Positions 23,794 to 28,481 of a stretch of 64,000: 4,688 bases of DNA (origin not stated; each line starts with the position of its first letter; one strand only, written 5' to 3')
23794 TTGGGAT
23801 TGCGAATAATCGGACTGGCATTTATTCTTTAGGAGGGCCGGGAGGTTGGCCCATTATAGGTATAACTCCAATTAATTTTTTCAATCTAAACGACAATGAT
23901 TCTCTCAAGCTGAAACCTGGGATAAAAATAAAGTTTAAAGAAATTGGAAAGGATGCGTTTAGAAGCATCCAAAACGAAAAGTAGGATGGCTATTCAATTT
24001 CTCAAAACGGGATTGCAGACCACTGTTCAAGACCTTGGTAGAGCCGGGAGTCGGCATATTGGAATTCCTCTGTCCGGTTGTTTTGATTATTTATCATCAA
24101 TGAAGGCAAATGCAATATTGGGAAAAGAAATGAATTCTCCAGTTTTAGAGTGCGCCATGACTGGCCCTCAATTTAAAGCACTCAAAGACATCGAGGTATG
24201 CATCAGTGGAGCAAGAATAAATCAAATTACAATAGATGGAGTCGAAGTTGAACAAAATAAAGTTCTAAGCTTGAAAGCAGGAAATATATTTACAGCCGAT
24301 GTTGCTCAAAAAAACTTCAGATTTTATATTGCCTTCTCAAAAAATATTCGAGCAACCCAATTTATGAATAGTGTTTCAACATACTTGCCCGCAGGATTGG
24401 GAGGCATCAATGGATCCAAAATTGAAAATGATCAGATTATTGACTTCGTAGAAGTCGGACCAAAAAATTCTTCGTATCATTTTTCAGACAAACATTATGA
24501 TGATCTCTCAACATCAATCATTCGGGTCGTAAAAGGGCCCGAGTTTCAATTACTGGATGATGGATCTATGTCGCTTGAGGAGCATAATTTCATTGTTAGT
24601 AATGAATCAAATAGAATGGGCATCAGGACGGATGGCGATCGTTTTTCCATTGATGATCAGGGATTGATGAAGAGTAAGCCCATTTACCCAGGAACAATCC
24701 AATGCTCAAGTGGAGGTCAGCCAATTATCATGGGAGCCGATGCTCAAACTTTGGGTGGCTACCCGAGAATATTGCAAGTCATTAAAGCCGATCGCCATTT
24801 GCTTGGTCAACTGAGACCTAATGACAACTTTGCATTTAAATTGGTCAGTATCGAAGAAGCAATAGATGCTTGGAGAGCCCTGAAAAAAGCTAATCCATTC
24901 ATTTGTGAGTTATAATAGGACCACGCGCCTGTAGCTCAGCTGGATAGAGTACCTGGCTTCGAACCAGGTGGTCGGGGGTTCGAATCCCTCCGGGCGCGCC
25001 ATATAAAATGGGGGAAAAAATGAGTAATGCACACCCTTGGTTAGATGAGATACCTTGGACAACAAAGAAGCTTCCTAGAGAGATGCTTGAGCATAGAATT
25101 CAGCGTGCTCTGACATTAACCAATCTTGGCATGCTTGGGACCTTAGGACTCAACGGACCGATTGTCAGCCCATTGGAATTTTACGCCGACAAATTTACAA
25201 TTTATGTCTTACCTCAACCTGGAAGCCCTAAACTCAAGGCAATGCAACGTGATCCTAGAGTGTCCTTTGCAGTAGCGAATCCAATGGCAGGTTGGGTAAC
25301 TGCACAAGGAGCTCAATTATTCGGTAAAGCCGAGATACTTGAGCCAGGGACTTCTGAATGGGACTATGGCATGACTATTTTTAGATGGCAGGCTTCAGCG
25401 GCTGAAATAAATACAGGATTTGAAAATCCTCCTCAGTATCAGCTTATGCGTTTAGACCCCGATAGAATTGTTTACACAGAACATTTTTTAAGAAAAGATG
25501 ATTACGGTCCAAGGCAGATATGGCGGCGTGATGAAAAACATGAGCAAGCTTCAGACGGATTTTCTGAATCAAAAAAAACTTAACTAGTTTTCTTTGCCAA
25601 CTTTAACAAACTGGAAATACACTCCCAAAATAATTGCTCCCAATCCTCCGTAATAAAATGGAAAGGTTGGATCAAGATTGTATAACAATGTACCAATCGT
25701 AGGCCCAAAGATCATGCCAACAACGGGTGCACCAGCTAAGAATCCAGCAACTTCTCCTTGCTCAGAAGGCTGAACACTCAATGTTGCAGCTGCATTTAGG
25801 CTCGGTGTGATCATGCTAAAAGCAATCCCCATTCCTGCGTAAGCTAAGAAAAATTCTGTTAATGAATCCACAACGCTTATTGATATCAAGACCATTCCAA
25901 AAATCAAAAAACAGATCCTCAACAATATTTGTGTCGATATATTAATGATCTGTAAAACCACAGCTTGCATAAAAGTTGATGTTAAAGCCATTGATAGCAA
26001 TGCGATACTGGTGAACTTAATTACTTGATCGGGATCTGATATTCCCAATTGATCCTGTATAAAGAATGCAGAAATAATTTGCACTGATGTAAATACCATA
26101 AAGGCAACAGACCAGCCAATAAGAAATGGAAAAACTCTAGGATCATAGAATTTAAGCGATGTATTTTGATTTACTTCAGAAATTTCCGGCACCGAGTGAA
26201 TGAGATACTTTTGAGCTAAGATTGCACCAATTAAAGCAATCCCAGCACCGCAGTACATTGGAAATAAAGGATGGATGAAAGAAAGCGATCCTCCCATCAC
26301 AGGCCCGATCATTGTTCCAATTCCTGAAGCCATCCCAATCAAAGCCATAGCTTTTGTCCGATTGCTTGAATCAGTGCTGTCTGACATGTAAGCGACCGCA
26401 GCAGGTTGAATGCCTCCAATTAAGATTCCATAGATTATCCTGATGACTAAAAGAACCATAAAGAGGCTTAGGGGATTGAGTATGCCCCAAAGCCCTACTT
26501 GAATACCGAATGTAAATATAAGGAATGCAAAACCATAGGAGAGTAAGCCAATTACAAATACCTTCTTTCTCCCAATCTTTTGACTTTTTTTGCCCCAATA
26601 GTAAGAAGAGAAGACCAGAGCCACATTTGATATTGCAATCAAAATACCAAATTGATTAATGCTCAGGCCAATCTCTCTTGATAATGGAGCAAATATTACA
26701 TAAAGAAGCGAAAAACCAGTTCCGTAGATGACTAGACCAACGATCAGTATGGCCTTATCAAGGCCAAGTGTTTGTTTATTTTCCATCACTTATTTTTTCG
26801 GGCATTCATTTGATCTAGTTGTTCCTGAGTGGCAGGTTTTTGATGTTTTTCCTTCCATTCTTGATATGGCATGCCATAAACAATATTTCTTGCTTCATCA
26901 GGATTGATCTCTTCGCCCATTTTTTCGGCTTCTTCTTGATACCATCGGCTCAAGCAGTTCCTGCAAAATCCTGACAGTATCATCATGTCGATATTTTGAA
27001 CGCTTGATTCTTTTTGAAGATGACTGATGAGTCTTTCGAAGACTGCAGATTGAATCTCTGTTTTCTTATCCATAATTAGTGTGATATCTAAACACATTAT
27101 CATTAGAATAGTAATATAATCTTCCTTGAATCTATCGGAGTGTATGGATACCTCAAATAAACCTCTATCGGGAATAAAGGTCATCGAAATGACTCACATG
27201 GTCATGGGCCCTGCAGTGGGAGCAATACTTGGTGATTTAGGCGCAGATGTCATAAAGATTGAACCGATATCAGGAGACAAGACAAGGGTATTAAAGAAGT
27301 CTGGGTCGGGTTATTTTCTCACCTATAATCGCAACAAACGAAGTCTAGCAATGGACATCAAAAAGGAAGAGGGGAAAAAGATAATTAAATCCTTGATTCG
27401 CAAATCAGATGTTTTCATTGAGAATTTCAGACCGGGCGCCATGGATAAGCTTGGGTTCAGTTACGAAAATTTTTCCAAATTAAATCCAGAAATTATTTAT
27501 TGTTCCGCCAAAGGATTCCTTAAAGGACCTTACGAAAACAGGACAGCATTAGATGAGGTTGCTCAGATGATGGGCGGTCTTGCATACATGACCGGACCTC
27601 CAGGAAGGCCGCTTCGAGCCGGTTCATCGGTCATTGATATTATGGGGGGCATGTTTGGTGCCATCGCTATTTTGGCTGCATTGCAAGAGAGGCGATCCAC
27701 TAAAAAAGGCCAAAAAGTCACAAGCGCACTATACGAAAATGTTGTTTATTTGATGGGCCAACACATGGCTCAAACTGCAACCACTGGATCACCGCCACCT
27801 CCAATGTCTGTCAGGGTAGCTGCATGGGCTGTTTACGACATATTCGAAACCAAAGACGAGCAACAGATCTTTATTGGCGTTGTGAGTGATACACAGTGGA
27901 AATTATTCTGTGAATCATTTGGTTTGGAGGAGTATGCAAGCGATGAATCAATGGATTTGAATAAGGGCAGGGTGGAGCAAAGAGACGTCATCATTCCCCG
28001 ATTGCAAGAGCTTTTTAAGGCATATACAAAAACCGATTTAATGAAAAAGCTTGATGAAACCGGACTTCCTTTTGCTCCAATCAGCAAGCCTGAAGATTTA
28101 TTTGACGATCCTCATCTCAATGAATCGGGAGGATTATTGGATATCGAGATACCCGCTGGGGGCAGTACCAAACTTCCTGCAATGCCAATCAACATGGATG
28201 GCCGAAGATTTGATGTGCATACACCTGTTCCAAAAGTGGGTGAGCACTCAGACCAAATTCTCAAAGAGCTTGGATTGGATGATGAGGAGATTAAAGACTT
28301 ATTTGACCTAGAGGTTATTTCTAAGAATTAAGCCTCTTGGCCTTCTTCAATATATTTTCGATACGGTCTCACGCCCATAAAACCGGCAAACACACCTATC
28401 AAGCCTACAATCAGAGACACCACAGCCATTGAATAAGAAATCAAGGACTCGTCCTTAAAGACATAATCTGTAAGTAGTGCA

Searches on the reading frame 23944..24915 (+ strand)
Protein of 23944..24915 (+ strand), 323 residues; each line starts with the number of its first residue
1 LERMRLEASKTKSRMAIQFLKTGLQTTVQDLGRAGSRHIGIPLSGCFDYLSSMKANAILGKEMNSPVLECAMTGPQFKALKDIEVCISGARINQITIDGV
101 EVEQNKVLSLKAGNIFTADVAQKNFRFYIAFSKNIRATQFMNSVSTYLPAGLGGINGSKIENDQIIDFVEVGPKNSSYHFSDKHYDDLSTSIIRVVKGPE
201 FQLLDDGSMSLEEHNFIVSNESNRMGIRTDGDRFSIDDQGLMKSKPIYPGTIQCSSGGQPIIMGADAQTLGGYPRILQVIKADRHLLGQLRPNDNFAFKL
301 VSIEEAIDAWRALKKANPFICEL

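Call 11: search_protein_families(library=pfam, proteins=[window:23944-24915:+])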
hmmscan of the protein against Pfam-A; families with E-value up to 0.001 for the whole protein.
window:23944-24915:+ (323 aa): 1 family
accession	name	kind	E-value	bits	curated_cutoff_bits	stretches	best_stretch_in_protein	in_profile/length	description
PF02626.20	CT_A_B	-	2.6e-63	214.6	25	1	39-299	1-260/261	Carboxyltransferase domain, subdomain A and B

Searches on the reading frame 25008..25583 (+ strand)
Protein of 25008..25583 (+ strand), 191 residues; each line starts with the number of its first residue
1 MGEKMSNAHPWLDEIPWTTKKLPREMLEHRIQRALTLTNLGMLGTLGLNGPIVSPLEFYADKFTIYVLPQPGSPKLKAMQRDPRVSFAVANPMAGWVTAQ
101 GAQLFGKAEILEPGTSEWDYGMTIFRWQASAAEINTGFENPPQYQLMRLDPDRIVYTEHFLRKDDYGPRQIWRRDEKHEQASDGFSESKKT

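Call 11: search_protein_families(library=pfam, proteins=[window:25008-25583:+])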
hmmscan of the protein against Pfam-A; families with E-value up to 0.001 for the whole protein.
window:25008-25583:+ (191 aa): 2 families
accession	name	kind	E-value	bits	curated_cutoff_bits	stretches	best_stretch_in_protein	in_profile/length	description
PF01243.27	PNPOx_N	-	1.4e-11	45.2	28.1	1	28-156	2-118/120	Pyridoxamine 5'-phosphate oxidase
PF12900.13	Pyridox_ox_2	-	0.00026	21.4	27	1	30-117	4-96/140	Pyridoxamine 5'-phosphate oxidase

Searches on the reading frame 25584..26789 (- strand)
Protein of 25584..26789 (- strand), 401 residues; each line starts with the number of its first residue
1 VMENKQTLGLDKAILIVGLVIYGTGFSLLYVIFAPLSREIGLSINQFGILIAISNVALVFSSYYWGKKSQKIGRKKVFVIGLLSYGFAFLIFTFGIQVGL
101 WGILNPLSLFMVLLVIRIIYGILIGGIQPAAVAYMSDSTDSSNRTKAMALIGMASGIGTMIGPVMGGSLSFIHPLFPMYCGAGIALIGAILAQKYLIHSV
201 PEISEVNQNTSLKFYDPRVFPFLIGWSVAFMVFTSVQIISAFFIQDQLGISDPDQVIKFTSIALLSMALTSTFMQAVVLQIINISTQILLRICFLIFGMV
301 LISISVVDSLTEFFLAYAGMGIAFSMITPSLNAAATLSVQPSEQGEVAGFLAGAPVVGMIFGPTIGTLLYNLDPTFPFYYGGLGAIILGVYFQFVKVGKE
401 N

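Call 11: search_protein_families(library=pfam, proteins=[window:25584-26789:-])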
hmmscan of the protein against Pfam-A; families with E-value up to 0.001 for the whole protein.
window:25584-26789:- (401 aa): 2 families
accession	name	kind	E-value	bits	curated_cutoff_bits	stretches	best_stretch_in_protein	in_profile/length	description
PF07690.21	MFS_1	-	4.6e-43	147.9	33.4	2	16-350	2-334/347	Major Facilitator Superfamily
PF00083.30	Sugar_tr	-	0.00015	21.2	22.3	1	46-174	47-166/452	Sugar (and other) transporter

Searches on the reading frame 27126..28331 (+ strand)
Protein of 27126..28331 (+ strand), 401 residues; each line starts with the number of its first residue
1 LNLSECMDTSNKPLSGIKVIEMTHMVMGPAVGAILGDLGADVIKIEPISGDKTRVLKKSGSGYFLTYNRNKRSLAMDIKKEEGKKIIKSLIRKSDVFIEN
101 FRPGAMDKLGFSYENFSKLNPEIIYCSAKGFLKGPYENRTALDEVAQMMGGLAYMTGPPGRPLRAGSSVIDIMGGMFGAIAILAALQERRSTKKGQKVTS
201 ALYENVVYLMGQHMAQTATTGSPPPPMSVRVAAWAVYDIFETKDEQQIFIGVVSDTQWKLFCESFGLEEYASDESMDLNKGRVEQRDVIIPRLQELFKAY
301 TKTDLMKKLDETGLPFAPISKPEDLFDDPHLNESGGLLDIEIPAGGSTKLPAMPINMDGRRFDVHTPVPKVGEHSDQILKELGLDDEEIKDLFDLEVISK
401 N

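Call 43: search_protein_families(library=ncbifam, proteins=[window:27126-28331:+])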
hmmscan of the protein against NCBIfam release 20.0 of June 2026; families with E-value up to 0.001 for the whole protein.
window:27126-28331:+ (401 aa): 7 families
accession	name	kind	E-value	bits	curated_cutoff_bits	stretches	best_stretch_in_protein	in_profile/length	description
NF003809.0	PRK05398.1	subfamily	8.8e-82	274.9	442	2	11-210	2-208/416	formyl-CoA transferase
TIGR03253.1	oxalate_frc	equivalog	2.1e-80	270.5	504.2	2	12-210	2-207/416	formyl-CoA transferase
NF052585.1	SucGlutTfsCaiB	equivalog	1.4e-78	264.2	750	1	8-383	2-389/394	succinate--glutarate CoA-transferase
NF041294.1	Scnl_mescCoAtase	equivalog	1.7e-60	205.2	700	1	14-379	4-380/381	succinyl-CoA:mesaconate CoA-transferase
NF008511.0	PRK11430.1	equivalog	1.8e-59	201.8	522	1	9-382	5-379/381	CoA:oxalate CoA-transferase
NF002914.1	PRK03525.1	equivalog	3.4e-36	125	413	1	12-397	8-396/400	L-carnitine CoA-transferase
TIGR04253.1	mesacon_CoA_iso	equivalog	8e-32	110.7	725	1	14-399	3-401/403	2-methylfumaryl-CoA isomerase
